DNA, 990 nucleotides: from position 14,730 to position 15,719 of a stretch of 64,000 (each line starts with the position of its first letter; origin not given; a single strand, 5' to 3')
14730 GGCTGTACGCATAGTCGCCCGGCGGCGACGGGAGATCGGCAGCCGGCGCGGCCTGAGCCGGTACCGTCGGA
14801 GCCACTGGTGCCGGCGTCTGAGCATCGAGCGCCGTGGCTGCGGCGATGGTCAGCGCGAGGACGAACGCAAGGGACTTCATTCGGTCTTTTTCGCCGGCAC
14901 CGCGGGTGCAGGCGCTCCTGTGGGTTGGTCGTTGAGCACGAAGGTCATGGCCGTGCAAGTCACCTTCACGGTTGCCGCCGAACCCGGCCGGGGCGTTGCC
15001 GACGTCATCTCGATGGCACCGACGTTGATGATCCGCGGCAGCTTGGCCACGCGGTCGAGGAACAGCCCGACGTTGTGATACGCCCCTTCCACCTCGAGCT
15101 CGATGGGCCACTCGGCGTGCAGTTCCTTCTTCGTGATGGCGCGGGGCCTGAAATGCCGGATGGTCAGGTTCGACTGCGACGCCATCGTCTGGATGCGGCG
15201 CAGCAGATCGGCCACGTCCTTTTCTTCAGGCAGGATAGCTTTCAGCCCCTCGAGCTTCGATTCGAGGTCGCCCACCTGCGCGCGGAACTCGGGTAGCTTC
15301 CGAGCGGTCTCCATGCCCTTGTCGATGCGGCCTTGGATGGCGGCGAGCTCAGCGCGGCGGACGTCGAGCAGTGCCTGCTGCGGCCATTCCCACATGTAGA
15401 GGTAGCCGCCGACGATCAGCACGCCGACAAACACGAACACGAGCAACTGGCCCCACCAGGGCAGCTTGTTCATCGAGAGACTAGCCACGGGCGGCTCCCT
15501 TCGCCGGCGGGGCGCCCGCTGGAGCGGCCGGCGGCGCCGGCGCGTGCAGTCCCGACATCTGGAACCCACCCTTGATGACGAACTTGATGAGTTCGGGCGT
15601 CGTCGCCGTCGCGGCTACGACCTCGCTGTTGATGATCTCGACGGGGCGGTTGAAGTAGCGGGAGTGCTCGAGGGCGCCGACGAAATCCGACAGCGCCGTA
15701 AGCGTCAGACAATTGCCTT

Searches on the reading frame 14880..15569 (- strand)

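Call 91: search_protein_families(library=pfam, proteins=[window:14880-15569:-], max_evalue=0.00001)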
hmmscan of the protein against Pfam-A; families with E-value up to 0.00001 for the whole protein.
window:14880-15569:- (230 aa): 1 family
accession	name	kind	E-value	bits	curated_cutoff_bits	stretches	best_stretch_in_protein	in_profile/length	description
PF04350.18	PilO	-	1.3e-31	110.1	22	1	72-212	5-143/145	Pilus assembly protein, PilO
